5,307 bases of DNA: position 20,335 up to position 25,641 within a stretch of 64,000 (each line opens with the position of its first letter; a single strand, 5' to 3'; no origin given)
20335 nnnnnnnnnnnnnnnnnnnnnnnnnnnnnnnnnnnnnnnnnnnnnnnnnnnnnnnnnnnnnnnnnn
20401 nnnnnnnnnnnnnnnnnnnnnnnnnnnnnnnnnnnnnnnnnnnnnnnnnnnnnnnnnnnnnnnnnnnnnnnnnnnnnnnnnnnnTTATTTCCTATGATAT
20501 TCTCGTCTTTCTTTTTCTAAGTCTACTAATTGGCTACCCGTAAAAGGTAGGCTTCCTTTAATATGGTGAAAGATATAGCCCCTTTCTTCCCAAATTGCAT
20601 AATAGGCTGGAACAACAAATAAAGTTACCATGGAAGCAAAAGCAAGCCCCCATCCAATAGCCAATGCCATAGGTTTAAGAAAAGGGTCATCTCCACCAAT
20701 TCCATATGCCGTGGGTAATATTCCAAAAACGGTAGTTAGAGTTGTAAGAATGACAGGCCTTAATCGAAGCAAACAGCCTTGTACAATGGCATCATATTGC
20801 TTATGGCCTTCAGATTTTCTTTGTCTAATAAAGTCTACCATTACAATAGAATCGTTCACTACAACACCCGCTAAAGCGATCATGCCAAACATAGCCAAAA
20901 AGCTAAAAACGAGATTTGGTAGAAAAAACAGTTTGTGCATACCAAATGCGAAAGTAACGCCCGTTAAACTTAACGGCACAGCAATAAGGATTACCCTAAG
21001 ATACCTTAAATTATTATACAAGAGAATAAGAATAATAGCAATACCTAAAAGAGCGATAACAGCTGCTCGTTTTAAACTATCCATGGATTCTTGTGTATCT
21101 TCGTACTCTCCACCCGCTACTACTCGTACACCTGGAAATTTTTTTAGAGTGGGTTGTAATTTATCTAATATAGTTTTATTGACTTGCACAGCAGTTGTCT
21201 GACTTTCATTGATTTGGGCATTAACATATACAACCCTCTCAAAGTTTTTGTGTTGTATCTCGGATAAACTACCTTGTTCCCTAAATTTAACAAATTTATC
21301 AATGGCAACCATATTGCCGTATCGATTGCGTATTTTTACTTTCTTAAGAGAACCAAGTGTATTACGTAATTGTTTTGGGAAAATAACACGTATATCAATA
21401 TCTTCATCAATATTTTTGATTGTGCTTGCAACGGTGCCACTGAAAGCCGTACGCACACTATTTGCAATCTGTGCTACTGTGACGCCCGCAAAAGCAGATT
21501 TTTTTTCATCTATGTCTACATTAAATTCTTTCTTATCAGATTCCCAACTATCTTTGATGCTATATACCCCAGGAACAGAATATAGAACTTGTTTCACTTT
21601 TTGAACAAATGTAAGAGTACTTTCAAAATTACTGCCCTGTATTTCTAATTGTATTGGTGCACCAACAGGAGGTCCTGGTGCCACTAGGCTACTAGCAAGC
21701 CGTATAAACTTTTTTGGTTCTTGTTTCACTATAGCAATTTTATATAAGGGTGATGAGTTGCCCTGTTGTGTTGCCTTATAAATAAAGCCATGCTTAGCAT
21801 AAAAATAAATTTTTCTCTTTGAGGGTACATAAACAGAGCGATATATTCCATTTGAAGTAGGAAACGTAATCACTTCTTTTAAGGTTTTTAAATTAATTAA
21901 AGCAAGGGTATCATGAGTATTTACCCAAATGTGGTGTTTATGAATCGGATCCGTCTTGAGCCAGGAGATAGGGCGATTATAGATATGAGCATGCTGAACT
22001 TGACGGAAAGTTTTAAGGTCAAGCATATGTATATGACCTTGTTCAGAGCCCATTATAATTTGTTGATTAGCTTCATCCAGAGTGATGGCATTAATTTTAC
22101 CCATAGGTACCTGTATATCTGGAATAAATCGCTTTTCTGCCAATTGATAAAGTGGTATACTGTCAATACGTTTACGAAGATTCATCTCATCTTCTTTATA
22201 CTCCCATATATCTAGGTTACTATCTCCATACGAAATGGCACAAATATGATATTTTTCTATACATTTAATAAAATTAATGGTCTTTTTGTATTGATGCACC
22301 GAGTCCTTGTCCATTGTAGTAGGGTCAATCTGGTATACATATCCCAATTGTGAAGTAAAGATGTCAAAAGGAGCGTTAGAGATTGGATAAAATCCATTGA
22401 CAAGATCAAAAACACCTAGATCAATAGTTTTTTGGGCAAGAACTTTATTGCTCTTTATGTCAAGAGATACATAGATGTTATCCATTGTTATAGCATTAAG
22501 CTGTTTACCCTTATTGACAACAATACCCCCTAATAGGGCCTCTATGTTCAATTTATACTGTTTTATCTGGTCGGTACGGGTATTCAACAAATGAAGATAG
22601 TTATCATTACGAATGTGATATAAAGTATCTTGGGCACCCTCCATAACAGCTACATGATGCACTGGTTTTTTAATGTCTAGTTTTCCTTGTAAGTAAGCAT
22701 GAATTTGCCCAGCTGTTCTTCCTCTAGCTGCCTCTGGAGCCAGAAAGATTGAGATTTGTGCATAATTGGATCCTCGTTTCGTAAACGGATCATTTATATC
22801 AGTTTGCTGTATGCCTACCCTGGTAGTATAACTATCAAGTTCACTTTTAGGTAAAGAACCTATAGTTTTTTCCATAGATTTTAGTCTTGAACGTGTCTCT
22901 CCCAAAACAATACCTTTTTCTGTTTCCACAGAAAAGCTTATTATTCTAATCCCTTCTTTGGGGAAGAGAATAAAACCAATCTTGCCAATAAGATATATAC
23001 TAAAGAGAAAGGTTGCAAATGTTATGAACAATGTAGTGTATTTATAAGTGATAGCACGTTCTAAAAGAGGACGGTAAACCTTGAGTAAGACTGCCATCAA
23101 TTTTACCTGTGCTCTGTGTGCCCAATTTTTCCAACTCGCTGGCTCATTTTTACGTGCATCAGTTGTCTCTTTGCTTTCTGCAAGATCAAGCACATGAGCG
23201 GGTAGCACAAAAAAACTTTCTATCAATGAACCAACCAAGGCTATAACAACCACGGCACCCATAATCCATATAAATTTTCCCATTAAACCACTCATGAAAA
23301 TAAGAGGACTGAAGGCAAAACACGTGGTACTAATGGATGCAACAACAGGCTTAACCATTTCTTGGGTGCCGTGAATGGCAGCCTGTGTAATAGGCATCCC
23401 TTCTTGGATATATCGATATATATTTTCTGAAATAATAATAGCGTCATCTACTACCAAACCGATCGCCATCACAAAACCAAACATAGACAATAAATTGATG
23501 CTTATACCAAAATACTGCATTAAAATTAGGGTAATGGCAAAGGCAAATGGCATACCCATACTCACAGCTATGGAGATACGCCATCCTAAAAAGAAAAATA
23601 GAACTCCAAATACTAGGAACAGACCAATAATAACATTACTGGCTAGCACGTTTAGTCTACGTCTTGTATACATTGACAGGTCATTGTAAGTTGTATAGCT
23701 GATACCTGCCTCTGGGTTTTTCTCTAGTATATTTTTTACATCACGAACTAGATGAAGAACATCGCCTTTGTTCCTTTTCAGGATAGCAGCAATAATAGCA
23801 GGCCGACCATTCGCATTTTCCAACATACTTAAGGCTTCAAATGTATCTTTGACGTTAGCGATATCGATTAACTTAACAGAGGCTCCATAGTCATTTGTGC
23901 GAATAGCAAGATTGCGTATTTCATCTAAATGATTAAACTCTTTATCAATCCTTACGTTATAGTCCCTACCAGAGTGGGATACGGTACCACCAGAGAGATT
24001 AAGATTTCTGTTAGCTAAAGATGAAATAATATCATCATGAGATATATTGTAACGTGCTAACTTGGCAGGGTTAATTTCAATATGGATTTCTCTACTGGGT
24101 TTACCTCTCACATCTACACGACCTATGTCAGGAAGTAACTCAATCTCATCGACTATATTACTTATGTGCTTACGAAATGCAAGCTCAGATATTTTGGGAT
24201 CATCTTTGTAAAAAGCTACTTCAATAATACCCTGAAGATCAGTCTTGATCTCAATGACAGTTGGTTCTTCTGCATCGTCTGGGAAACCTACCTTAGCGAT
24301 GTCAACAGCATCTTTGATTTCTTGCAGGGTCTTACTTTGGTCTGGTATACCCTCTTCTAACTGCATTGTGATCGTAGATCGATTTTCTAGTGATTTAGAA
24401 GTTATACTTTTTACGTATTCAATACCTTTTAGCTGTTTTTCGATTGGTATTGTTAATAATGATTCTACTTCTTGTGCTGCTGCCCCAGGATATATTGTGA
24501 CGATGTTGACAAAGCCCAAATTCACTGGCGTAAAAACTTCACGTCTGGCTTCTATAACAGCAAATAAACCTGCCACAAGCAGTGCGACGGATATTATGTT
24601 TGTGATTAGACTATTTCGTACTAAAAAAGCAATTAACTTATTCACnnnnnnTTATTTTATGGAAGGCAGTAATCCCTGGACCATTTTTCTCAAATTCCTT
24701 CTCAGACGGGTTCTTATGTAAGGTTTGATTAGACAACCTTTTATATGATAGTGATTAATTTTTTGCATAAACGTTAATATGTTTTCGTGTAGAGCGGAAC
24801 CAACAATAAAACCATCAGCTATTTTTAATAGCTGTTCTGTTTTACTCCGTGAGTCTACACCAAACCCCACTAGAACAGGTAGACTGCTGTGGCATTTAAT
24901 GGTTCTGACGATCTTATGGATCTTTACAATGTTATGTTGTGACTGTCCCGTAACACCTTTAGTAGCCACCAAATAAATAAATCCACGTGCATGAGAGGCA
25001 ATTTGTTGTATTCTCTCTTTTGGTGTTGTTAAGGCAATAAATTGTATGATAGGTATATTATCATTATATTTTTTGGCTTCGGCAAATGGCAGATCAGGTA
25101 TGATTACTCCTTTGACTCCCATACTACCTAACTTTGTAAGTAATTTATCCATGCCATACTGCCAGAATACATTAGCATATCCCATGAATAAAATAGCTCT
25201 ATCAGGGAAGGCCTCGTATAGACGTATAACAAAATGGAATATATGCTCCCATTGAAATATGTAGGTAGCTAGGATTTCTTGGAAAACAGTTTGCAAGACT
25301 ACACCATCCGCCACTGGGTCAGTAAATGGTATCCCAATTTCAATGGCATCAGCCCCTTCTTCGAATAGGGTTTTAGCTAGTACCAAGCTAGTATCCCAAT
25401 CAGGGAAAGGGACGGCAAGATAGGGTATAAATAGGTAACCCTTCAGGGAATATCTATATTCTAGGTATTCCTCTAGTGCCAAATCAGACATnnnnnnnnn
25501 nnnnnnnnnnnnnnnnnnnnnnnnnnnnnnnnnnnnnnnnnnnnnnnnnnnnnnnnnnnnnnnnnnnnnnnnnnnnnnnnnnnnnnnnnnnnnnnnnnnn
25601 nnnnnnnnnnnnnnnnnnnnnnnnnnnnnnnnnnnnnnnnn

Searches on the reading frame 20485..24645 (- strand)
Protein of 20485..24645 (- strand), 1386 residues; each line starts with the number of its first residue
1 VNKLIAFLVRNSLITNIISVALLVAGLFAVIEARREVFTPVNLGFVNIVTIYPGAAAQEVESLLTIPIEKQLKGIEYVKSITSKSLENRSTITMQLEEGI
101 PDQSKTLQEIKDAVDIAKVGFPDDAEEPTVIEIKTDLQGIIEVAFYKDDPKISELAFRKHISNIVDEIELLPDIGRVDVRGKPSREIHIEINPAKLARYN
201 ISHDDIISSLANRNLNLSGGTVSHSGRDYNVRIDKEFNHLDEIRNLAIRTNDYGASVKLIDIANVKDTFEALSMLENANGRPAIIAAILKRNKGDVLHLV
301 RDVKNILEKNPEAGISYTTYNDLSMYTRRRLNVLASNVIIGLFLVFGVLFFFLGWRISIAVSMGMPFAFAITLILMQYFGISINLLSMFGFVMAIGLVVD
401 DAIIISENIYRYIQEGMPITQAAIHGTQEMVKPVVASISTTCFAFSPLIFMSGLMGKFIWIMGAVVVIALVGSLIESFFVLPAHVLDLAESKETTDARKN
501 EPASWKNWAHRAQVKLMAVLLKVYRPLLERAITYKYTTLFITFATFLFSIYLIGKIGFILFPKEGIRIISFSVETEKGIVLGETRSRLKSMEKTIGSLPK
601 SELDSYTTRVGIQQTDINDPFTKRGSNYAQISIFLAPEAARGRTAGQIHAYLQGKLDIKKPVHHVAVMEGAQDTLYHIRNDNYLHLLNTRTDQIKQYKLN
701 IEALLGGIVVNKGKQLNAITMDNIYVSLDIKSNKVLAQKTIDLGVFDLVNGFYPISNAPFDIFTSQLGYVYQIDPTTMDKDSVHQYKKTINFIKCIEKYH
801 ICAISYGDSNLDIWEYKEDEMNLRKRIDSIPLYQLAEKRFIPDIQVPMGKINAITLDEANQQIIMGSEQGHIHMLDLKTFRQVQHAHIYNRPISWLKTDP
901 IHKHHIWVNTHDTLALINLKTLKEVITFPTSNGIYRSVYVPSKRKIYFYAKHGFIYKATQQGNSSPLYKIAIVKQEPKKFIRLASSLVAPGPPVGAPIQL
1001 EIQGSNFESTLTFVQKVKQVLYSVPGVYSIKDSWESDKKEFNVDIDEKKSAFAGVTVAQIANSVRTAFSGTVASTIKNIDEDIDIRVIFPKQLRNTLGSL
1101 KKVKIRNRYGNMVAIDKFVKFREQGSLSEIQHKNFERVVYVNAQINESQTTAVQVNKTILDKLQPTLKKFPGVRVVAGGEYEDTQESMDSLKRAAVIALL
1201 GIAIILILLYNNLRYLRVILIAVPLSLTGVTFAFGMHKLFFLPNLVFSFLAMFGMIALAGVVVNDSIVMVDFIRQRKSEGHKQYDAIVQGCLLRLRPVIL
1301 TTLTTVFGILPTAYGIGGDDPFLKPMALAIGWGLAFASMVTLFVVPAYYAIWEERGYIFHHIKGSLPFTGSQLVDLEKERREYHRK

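Call 64: search_protein_families(library=pfam, proteins=[window:20485-24645:-], max_evalue=0.00001)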
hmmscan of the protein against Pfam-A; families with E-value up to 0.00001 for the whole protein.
window:20485-24645:- (1386 aa): 3 families
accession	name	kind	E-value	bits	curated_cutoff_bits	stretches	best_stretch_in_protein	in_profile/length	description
PF00873.25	ACR_tran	-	2.7e-172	575.4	28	2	5-657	2-645/1021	AcrB/AcrD/AcrF family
PF03176.21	MMPL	-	1.4e-10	41.1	20.5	1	1169-1352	119-302/333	MMPL family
PF02355.23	SecD_SecF_C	-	4e-08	33.3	20.5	1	1190-1353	28-187/189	Protein export membrane protein SecD/SecF, C-terminal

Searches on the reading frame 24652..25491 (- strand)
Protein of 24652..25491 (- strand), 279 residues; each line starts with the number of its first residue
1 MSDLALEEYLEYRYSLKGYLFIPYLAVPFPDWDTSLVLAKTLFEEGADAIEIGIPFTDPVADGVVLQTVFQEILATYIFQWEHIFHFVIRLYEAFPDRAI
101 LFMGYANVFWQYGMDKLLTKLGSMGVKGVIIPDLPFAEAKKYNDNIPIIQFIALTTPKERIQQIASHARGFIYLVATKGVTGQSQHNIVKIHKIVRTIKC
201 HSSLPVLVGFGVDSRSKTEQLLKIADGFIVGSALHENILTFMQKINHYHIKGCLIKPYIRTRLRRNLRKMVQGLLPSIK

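Call 64: search_protein_families(library=pfam, proteins=[window:24652-25491:-], max_evalue=0.00001)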
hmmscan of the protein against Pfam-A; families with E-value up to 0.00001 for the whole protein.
window:24652-25491:- (279 aa): 1 family
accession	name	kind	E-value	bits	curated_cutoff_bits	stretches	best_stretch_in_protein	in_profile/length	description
PF00290.26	Trp_syntA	-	2e-56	191.2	27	1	20-241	11-236/259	Tryptophan synthase alpha chain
